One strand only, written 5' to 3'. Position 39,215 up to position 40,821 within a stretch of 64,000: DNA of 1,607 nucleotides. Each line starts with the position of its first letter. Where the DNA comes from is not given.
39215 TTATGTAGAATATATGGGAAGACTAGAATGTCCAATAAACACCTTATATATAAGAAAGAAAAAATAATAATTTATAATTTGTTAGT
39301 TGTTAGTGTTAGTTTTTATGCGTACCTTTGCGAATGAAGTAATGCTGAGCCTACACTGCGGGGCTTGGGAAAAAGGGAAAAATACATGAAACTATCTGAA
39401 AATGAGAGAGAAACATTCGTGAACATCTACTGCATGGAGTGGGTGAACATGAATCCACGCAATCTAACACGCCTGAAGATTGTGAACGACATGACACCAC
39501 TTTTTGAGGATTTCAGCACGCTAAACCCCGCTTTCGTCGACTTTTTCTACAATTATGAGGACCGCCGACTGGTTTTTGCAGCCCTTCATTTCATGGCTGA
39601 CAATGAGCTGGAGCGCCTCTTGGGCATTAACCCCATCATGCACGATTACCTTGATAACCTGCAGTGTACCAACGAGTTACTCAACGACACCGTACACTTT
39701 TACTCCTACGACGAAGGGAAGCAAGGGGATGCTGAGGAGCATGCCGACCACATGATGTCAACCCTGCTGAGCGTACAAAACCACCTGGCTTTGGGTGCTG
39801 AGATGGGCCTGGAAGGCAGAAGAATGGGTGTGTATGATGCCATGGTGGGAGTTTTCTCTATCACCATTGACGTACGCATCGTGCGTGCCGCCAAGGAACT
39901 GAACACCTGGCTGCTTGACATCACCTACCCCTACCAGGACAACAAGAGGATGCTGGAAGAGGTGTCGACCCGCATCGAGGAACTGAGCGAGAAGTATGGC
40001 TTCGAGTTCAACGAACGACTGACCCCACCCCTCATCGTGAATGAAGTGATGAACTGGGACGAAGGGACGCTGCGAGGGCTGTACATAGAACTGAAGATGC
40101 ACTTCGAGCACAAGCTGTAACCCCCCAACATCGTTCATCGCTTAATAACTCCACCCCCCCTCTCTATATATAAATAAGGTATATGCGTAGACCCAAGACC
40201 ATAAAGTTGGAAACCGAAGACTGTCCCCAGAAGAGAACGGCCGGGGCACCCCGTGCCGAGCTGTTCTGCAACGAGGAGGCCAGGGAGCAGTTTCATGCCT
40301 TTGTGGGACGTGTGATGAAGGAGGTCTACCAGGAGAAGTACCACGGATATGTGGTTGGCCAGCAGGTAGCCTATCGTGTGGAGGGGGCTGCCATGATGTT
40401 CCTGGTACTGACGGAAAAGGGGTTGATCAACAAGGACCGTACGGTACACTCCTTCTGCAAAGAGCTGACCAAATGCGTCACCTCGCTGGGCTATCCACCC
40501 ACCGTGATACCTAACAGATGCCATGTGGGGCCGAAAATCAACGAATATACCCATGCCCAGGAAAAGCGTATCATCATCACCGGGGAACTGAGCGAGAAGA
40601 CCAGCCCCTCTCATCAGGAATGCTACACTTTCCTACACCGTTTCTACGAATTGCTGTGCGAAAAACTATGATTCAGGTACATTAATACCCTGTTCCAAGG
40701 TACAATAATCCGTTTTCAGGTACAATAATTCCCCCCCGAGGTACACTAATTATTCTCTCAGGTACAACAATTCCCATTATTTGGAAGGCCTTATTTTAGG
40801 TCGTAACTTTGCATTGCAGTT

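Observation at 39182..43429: Integrase-less 4.2-kb primase-helicase module bounded by identical 27-bp TTAG-motif direct repeats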

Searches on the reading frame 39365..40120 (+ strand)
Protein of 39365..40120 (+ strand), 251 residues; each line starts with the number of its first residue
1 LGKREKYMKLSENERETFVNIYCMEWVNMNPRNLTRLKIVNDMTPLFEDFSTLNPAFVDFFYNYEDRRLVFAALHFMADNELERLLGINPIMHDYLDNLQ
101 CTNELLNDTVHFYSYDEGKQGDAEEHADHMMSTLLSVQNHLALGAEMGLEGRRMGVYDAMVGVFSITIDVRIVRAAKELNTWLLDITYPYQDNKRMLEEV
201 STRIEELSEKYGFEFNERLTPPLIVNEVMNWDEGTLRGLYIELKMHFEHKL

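Call 4: search_protein_families(library=pfam, proteins=[window:39365-40120:+], max_evalue=0.01)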
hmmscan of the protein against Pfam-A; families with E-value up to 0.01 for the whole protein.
window:39365-40120:+ (251 aa): 0 families

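Call 41: search_protein_families(library=phrogs, proteins=[window:39386-40120:+], max_evalue=0.01)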
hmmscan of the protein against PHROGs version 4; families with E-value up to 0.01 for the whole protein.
window:39386-40120:+ (244 aa): 0 families
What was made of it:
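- On Integrase-dependent integrative elements (ICE, IME/NBU, prophage, PICI): No PHROG hit (call 41).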

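Call 42: search_protein_families(library=ncbifam, proteins=[window:39386-40120:+], max_evalue=0.01)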
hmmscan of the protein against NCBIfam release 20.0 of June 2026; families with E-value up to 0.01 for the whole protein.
window:39386-40120:+ (244 aa): 0 families

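Call 62: find_homologous_proteins(query=window:39386-40120:+, max_evalue=0.001)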
Query window:39386-40120:+ (244 aa): 2 proteins with E <= 0.001 among 272 candidates.
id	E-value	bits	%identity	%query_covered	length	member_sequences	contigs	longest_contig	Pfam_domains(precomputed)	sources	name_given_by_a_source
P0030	1.5e-154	531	100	95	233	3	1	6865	-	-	-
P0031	4.9e-101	356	70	93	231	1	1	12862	-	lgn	-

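Call 81: predict_structure(alignment_id=A4)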
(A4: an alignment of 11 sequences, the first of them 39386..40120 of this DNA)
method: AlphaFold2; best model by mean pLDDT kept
length: 244 residues; sequences in the alignment: 11
mean_pLDDT: 46.3   pTM: 0.36
mean pLDDT of the five models: 46.3, 42.6, 42.4, 41.5, 38.2
residues with pLDDT >= 90: 0; 70-90: 23; 50-70: 40; < 50: 181
segments of 3 or more residues with pLDDT < 50: 1-163, 229-237, 239-244
pLDDT, mean of each block of 10 residues (from residue 1): 41 37 32 40 41 44 41 40 35 38 32 39 47 43 36 33 50 60 70 83 72 62 53 44 41
secondary structure, 60 per line:
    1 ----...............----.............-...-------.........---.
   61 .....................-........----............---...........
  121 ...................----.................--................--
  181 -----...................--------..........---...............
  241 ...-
elements in order: H5-19 H24-36 H48-56 H60-81 H83-90 H95-106 H110-139 H144-160 H163-178 H186-204 H213-222 H226-243
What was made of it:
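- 39386..40120 (+): Gene A, 244 aa. An all-helical orphan protein with the invariant motif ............6GVYDA. AF2 pLDDT 46 (call 81).
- No recombinase, nuclease or transposase signature was found in A or B. A could not be modelled (pLDDT 46, call 81).
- Tried and rejected: Structure prediction of A. pLDDT 46, unusable for fold search (call 81).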

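Call 84: search_protein_families(library=padloc, proteins=[window:39386-40120:+], max_evalue=0.01)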
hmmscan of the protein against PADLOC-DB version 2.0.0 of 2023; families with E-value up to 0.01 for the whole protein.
window:39386-40120:+ (244 aa): 0 families
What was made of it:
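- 39386..40120 (+): No family hit (calls 4, 41, 42, 84).
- Checked: Gene A (39386-40120, 244 aa) and gene B (40183-40671, 162 aa) have no hit in Pfam, NCBIfam, PHROGs or PADLOC (calls 4, 41, 42, 84).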

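Call 106: search_solved_structures(query=A4, max_evalue=10)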
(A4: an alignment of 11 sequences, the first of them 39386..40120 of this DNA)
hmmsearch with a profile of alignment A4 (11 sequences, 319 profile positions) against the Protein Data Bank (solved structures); distinct sequences matched with E-value up to 10: 1.
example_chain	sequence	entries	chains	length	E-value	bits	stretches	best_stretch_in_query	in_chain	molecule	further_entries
8ua7_D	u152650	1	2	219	0.28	13.8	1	160-235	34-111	Histone H2B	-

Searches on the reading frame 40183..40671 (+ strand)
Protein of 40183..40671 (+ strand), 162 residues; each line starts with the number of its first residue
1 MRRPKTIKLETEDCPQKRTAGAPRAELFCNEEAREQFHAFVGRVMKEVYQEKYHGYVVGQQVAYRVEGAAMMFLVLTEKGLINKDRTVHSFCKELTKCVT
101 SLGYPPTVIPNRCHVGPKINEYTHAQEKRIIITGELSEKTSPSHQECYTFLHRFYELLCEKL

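Call 4: search_protein_families(library=pfam, proteins=[window:40183-40671:+], max_evalue=0.01)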
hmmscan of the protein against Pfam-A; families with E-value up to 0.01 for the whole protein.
window:40183-40671:+ (162 aa): 0 families

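Call 41: search_protein_families(library=phrogs, proteins=[window:40183-40671:+], max_evalue=0.01)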
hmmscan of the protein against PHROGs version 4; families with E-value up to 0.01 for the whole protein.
window:40183-40671:+ (162 aa): 0 families

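Call 42: search_protein_families(library=ncbifam, proteins=[window:40183-40671:+], max_evalue=0.01)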
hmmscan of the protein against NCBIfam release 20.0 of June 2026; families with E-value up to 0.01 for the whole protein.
window:40183-40671:+ (162 aa): 0 families

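Call 83: search_protein_representatives(protein=window:40183-40671:+)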
Query: 162 residues. Proteins with E-value up to 0.001 (for the whole library): 4; up to 1e-10: 3; up to 1e-30: 1. The best 4 are listed.
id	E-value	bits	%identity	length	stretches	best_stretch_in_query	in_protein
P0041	3.4e-101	352.0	100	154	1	9-162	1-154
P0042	3.3e-15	72.6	40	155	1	11-155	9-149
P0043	7.8e-11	58.4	33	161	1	19-159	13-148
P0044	7.5e-04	35.7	34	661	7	63-105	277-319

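Call 84: search_protein_families(library=padloc, proteins=[window:40183-40671:+], max_evalue=0.01)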
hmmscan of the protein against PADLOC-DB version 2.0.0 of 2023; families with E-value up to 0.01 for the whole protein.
window:40183-40671:+ (162 aa): 0 families

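Call 124: search_protein_families(library=pfam, proteins=[P0042, P0043, P0044], max_evalue=0.01)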
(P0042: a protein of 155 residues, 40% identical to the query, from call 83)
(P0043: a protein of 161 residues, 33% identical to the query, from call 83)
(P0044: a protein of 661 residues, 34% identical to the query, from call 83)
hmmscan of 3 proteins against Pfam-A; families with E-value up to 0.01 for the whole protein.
P0042 (155 aa): 0 families

P0043 (161 aa): 0 families

P0044 (661 aa): 5 families
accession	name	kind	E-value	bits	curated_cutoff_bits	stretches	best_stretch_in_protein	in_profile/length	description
PF18676.6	MBG_2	-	1.2e-144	471.5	25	8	194-264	1-72/72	MBG domain (YGX type)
PF19606.4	DUF6111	-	1.3e-10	41.9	24.1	0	322-382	25-84/87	Family of unknown function (DUF6111)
PF22269.2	TagH_SH3-like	-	0.0012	19.4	27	0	405-422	37-54/62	Teichoic acid transporter subunit TagH, SH3-like domain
PF07044.18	DUF1329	-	0.0027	17.5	23.1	0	151-207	60-116/368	Protein of unknown function (DUF1329)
PF23034.1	DUF7035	-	0.0043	17.6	27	0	133-186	58-111/137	Domain of unknown function (DUF7035)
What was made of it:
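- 40183..40671 (+): Gene B, 162 aa. An orphan protein that always follows A. Only 3 credible representative relatives among 1.84 billion (calls 83, 124).
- Tried and rejected: B. The only 'distant hit' is an MBG-repeat protein and is judged spurious (calls 83, 124).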
